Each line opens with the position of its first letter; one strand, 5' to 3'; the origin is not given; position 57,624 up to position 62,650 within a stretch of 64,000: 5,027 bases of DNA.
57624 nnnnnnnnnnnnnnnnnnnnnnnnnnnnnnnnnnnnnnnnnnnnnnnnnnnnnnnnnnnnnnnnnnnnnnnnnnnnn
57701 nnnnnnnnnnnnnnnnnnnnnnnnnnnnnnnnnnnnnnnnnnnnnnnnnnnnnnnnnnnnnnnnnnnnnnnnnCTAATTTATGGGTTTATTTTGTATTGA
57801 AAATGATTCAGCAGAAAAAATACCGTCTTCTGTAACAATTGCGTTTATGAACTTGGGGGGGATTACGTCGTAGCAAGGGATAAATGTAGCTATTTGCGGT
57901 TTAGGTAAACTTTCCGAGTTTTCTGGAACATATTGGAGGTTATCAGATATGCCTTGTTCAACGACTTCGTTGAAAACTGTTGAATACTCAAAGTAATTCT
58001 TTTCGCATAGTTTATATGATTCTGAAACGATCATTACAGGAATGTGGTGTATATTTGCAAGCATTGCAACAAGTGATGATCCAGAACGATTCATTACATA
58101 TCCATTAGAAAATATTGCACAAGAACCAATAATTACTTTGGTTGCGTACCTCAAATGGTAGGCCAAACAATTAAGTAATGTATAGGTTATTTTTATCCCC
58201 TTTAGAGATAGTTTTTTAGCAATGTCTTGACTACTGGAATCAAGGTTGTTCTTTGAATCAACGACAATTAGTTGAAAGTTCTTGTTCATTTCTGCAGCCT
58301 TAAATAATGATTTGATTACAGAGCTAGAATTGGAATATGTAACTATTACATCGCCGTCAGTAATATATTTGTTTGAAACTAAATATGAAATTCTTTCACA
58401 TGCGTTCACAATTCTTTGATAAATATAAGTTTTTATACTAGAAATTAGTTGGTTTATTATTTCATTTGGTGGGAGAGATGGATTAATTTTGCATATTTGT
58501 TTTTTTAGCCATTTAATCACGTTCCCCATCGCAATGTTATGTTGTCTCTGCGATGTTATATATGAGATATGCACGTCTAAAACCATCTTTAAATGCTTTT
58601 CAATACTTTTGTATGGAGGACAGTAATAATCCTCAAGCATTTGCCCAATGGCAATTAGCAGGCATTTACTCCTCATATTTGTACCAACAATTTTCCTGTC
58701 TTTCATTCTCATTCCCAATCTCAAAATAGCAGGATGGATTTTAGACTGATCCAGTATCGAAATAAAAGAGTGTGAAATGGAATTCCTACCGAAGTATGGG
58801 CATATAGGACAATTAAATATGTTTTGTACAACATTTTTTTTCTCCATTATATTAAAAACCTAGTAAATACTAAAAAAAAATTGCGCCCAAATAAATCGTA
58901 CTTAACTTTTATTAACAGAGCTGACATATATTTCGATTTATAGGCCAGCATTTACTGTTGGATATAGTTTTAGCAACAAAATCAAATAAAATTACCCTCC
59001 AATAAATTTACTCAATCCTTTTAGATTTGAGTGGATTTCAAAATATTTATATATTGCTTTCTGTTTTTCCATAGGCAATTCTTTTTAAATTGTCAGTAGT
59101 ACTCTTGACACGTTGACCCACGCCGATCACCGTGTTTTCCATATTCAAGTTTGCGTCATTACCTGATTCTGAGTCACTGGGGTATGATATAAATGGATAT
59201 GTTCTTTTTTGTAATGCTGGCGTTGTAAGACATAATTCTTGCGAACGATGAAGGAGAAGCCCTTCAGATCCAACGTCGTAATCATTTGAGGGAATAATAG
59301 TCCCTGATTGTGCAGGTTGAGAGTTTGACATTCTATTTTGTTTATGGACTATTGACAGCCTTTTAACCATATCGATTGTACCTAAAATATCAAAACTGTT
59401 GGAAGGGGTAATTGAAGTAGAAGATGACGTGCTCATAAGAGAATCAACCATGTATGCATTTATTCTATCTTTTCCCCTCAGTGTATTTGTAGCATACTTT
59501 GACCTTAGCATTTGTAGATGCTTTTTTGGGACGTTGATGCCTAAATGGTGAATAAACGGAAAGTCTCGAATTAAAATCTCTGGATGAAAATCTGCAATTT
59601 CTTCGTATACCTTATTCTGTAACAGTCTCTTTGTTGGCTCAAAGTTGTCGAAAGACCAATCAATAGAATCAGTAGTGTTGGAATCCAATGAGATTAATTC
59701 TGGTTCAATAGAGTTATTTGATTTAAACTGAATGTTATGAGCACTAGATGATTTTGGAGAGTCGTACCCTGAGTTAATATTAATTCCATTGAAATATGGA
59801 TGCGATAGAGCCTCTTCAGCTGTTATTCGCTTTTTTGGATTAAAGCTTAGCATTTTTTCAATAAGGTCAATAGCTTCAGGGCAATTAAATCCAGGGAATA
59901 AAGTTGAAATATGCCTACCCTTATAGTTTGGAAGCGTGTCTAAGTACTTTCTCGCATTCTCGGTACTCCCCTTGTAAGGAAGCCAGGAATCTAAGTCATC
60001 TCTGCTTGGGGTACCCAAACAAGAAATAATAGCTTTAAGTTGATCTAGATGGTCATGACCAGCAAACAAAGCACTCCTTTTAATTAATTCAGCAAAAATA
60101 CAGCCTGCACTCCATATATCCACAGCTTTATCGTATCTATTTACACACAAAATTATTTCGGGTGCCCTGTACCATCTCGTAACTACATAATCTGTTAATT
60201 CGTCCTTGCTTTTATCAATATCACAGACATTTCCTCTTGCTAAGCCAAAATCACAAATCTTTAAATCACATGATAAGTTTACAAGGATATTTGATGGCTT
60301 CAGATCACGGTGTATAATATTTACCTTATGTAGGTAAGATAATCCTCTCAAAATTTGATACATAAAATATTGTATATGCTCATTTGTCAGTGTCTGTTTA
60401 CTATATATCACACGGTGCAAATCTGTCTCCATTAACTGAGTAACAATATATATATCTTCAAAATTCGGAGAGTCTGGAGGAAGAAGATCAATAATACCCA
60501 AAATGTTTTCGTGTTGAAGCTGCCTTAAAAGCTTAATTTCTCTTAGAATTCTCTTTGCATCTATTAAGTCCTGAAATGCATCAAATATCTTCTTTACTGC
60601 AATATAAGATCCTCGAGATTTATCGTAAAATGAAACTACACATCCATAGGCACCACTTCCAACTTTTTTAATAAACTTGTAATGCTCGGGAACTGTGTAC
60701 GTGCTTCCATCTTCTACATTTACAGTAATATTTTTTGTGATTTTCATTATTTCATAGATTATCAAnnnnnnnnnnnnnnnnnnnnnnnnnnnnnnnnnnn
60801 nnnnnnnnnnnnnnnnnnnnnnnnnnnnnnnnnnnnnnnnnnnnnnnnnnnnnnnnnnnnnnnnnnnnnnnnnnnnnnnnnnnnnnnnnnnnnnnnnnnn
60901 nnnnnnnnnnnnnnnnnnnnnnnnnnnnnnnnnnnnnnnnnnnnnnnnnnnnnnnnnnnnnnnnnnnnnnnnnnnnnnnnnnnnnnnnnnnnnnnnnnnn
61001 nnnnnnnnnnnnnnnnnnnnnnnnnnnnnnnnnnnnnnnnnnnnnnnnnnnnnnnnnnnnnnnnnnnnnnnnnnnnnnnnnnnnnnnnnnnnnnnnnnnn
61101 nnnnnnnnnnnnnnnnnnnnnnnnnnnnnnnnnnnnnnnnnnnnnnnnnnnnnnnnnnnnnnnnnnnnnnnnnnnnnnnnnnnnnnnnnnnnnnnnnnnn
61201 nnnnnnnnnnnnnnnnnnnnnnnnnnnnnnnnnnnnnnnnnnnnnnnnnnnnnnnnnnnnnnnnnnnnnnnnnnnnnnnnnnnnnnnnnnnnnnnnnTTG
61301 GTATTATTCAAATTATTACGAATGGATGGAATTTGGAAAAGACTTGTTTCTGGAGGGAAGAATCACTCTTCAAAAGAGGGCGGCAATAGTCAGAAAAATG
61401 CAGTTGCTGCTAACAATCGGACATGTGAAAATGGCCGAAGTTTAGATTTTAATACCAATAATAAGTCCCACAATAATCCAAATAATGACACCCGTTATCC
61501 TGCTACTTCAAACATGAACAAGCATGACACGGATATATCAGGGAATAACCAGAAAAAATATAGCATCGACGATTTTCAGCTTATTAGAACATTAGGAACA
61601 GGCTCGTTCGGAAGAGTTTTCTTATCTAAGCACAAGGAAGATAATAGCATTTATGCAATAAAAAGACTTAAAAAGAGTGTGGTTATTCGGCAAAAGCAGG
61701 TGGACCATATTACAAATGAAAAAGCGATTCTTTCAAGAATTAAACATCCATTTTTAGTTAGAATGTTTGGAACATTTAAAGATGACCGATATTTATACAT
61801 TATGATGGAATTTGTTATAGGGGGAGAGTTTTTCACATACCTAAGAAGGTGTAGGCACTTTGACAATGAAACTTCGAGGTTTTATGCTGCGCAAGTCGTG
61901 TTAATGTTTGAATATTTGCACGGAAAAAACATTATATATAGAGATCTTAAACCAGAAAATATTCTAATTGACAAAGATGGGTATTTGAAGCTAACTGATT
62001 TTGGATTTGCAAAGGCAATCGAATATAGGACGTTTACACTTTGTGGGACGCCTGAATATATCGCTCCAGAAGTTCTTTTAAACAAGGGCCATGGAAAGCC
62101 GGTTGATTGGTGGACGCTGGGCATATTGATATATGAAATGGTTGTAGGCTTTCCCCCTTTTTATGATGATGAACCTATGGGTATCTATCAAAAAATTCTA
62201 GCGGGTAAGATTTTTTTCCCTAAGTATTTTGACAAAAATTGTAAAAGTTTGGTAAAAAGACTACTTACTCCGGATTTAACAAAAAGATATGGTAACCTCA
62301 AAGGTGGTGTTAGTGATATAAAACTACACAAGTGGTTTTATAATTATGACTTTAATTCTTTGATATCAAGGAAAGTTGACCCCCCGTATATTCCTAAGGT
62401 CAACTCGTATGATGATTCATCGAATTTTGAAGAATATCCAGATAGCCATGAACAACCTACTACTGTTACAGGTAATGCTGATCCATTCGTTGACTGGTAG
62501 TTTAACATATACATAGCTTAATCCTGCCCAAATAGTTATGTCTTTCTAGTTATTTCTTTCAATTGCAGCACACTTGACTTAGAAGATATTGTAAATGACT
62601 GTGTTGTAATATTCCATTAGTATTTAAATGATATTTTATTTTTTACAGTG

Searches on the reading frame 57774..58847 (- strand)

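Call 41: search_protein_families(library=pfam, proteins=[window:57774-58847:-], max_evalue=0.01)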
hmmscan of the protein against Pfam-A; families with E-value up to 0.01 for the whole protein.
window:57774-58847:- (357 aa): 2 families
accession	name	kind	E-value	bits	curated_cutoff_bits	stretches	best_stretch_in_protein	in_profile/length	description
PF01008.23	IF-2B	-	4.5e-45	154.5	22.4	1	84-344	29-278/280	Initiation factor 2 subunit family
PF17941.7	PP_kinase_C_1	-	0.005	16.9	25.7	1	172-226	47-101/167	Polyphosphate kinase C-terminal domain 1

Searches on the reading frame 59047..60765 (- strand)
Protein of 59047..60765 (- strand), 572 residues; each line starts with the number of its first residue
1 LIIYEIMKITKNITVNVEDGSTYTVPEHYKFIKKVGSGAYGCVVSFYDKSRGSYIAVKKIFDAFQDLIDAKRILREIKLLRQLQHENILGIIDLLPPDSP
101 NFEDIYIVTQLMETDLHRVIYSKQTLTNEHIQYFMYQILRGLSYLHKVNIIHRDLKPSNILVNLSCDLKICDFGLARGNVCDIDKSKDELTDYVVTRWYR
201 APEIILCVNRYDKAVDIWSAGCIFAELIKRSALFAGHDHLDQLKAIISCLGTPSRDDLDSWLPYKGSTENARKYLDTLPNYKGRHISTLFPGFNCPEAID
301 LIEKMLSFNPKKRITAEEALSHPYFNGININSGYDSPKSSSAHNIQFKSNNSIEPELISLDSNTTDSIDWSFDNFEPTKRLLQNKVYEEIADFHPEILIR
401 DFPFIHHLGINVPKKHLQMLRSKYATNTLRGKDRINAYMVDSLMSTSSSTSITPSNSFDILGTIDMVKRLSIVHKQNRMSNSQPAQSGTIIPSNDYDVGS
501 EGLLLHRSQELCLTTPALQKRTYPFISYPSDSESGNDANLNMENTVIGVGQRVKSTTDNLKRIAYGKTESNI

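Call 41: search_protein_families(library=pfam, proteins=[window:59047-60765:-], max_evalue=0.01)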
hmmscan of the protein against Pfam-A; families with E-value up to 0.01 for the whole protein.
window:59047-60765:- (572 aa): 3 families
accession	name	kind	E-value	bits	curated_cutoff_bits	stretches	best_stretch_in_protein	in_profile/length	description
PF00069.31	Pkinase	-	4.2e-67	226.7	31.7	1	29-325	1-263/263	Protein kinase domain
PF07714.23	PK_Tyr_Ser-Thr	-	5.3e-32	111.6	23.1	1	30-231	2-201/258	Protein tyrosine and serine/threonine kinase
PF06293.20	Kdo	-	0.0065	16.4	21.3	0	71-188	56-171/207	Lipopolysaccharide kinase (Kdo/WaaP) family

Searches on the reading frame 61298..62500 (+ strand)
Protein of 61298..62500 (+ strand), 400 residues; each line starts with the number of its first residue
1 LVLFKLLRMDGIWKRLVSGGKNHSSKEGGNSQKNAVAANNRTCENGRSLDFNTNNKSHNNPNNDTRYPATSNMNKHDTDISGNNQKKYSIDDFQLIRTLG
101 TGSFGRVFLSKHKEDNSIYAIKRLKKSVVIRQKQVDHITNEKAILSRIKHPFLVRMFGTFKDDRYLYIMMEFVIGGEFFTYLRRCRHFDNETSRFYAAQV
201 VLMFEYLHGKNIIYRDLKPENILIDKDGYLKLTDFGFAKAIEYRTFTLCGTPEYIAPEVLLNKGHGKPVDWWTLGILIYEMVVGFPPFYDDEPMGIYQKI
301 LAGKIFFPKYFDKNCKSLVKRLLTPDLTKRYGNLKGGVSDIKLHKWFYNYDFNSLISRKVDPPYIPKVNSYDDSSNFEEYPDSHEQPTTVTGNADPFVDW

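Call 41: search_protein_families(library=pfam, proteins=[window:61298-62500:+], max_evalue=0.01)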
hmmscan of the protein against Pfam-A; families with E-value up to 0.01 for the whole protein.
window:61298-62500:+ (400 aa): 4 families
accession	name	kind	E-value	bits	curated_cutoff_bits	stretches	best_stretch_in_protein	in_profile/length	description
PF00069.31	Pkinase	-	7.5e-71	239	31.7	1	94-347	2-263/263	Protein kinase domain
PF07714.23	PK_Tyr_Ser-Thr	-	8.8e-34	117.4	23.1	1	94-327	2-245/258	Protein tyrosine and serine/threonine kinase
PF14531.12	Kinase-like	-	1.8e-05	24.6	25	1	197-329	151-288/289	Kinase-like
PF03109.22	ABC1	-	0.0024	17.5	22.9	1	169-243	146-219/244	ABC1 atypical kinase-like domain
